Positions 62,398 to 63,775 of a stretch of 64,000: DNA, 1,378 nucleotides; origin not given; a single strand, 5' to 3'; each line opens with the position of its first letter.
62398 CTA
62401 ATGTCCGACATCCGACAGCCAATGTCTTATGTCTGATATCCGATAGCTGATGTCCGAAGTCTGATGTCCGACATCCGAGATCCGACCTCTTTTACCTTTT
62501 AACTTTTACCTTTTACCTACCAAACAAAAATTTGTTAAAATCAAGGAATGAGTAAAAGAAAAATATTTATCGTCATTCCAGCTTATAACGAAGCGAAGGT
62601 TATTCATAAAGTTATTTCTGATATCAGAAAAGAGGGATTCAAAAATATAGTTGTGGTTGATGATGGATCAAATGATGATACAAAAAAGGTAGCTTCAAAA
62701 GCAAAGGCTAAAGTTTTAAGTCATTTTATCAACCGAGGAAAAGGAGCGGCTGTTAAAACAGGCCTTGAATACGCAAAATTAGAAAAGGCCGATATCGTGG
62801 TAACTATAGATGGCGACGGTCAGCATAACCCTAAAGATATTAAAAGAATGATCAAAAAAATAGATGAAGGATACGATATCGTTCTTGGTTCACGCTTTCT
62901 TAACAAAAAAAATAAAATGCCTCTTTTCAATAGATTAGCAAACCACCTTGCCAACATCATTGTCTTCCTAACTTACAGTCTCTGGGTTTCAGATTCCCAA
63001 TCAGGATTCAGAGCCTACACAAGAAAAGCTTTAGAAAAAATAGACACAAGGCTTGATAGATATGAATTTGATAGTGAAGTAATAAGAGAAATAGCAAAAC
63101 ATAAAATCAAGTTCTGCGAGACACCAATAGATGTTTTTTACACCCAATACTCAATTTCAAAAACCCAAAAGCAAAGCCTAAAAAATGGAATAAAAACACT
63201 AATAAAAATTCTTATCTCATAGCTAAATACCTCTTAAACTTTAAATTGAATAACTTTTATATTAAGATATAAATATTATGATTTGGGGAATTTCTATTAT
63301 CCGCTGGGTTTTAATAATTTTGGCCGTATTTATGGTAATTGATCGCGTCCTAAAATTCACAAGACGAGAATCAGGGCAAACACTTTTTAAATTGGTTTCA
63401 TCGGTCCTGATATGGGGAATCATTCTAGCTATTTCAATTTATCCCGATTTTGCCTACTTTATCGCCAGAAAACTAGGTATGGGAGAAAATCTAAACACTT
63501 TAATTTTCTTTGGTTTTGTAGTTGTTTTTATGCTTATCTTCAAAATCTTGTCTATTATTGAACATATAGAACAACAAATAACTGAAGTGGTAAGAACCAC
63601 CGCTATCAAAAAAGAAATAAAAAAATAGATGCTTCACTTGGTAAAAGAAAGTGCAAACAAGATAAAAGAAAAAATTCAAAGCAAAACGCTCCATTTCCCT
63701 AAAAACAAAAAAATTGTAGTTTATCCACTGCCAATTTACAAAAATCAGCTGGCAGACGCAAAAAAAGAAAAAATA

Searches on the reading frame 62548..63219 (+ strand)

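Call 46: search_protein_families(library=pfam, proteins=[window:62548-63219:+], max_evalue=0.01)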
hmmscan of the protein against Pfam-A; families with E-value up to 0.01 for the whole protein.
window:62548-63219:+ (224 aa): 4 families
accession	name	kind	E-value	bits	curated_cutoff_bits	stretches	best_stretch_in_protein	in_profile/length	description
PF00535.33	Glycos_transf_2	-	3.4e-30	105.6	23.3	1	8-165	2-167/168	Glycosyl transferase family 2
PF13641.12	Glyco_tranf_2_3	-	2.1e-06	28.4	27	1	6-188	3-200/230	Glycosyltransferase like family 2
PF13704.12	Glyco_tranf_2_4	-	0.00022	22.1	27.5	1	14-90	2-81/98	Glycosyl transferase family 2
PF12804.13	NTP_transf_3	-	0.002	18.8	27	1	13-113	21-120/160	MobA-like NTP transferase domain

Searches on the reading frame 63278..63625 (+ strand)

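Call 46: search_protein_families(library=pfam, proteins=[window:63278-63625:+], max_evalue=0.01)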
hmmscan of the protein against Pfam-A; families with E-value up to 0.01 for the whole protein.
window:63278-63625:+ (116 aa): 1 family
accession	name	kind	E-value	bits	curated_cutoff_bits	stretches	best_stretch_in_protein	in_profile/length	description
PF10066.14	DUF2304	-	2.6e-14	53.8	25.5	1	8-113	2-105/106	Uncharacterized conserved protein (DUF2304)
